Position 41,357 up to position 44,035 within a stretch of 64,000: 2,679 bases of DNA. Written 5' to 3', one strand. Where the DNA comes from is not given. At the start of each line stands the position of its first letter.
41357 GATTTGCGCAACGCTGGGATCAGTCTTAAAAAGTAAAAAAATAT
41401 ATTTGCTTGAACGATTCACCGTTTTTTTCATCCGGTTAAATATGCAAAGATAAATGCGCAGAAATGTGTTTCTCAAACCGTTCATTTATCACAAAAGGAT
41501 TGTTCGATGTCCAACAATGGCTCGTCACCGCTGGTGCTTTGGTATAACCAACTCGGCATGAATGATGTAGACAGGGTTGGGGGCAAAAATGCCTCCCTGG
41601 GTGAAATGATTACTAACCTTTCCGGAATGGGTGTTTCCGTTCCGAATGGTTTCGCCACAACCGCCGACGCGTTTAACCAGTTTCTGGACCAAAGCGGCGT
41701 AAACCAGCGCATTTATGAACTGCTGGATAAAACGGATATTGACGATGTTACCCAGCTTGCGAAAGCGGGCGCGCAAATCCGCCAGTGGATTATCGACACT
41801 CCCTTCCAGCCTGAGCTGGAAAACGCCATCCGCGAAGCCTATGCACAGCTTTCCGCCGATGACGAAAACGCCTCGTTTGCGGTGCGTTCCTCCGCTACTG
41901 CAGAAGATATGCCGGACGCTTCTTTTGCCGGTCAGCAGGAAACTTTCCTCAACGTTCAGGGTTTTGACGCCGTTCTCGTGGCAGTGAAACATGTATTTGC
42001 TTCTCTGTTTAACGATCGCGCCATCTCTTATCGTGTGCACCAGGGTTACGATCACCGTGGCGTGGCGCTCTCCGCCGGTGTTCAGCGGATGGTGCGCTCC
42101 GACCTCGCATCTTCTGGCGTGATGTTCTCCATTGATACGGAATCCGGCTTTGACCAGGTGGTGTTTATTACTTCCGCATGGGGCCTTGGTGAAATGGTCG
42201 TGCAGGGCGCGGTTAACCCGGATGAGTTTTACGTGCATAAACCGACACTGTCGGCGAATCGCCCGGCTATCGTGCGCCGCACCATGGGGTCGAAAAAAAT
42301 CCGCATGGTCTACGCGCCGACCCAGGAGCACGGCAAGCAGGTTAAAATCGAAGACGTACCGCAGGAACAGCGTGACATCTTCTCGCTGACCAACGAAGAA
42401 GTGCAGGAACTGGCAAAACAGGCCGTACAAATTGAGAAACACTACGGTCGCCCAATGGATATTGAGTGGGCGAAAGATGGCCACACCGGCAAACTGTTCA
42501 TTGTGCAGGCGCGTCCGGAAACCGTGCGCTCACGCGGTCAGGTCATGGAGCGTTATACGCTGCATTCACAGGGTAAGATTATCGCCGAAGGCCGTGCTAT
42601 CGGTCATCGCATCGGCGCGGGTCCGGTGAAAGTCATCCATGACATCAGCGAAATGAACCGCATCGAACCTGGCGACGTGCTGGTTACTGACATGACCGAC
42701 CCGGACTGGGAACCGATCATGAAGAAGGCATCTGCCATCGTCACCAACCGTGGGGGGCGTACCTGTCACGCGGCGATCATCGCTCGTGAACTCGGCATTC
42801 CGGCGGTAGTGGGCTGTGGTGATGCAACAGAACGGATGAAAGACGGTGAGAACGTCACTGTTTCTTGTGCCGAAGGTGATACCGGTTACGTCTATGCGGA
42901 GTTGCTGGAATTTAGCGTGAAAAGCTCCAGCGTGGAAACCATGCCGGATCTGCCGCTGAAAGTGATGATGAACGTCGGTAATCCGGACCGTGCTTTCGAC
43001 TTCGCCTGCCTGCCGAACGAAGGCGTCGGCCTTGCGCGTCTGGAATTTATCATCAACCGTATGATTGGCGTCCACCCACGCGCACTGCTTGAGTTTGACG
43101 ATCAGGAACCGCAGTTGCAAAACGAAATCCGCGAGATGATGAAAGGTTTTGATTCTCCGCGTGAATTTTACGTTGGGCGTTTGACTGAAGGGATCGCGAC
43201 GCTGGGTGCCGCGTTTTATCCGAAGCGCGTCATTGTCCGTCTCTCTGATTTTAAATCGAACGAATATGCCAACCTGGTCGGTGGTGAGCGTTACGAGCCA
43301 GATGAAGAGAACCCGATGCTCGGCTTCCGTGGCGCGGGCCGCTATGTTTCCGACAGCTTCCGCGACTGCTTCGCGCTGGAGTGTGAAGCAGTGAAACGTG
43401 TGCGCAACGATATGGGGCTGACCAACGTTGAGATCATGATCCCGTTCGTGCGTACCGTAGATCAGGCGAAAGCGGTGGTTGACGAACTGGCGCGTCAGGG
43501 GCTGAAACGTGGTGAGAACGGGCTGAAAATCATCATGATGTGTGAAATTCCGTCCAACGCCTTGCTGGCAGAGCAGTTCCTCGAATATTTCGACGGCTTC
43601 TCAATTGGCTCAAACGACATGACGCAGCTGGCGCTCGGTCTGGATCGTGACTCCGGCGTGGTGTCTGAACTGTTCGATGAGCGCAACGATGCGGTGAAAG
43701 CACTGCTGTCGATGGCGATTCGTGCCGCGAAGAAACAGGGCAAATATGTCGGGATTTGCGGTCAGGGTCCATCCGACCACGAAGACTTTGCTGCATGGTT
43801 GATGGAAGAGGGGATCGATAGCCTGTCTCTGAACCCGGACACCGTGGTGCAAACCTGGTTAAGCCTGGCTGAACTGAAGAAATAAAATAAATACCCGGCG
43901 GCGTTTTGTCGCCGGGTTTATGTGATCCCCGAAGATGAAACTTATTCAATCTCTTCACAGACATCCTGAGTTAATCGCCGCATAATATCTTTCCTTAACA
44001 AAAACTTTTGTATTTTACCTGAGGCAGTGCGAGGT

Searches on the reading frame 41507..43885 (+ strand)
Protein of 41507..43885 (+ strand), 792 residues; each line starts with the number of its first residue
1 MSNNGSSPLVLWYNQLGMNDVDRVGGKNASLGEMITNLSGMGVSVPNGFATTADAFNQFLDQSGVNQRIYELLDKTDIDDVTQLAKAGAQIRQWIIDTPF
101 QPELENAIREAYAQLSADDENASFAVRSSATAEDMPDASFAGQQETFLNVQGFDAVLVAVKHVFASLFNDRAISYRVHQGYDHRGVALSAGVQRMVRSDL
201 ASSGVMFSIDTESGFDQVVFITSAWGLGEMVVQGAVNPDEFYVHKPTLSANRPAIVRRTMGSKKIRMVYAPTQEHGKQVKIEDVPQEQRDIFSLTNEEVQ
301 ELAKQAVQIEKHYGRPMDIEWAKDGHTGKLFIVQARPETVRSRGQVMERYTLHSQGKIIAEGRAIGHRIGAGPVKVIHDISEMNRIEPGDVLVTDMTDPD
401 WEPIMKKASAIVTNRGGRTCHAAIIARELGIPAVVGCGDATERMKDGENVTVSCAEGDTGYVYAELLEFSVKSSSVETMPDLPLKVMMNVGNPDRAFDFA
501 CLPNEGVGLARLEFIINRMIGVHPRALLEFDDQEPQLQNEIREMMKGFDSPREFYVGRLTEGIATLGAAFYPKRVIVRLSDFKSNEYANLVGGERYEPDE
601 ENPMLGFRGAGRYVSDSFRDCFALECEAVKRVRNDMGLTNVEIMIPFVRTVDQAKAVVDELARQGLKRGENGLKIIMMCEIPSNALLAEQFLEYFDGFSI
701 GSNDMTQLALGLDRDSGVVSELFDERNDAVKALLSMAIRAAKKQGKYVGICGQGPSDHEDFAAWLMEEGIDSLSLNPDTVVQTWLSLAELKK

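Call 39: find_encoding_contigs(protein=window:41507-43885:+, flank=10000, max_places=8)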
Protein window:41507-43885:+ (792 aa): 24 contigs read that carry it; 2 places shown.
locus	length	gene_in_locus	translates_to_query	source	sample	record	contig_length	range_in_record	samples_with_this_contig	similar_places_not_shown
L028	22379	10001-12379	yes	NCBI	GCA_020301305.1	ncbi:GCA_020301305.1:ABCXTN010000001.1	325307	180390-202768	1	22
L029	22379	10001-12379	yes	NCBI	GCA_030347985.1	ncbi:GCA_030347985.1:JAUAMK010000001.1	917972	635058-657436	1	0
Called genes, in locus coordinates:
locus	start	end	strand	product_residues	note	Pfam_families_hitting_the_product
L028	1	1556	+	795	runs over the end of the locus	PF01588:tRNA_bind, PF03483:B3_4, PF03484:B5, PF17759:tRNA_synthFbeta, PF03147:FDX-ACB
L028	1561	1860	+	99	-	PF00216:Bac_DNA_binding, PF18291:HU-HIG (weak), PF18175:HU-CCDC81_bac_2 (weak)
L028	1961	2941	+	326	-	PF01032:FecCD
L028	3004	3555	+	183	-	PF00255:GSHPx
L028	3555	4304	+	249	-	PF00005:ABC_tran, PF13304:AAA_21 (faint)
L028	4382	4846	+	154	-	PF00877:NLPC_P60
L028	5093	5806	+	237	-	PF00563:EAL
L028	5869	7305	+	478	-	PF02696:SelO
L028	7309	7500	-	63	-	PF10636:hemP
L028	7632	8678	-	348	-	PF00793:DAHP_synth_1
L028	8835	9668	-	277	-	PF03618:Kinase-PPPase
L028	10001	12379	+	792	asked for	PF01326:PPDK_N, PF00391:PEP-utilizers, PF02896:PEP-utilizers_C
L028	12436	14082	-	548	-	PF00501:AMP-binding, PF13193:AMP-binding_C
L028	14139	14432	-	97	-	-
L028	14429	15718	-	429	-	PF01266:DAO, PF01494:FAD_binding_3, PF03486:HI0933_like, PF07992:Pyr_redox_2 (weak), PF12831:FAD_oxidored, PF01266:DAO, PF21162:ETFQO_UQ-bd, PF26311:ETF-QO_FixC_C, +4 more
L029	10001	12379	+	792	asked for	PF01326:PPDK_N, PF00391:PEP-utilizers, PF02896:PEP-utilizers_C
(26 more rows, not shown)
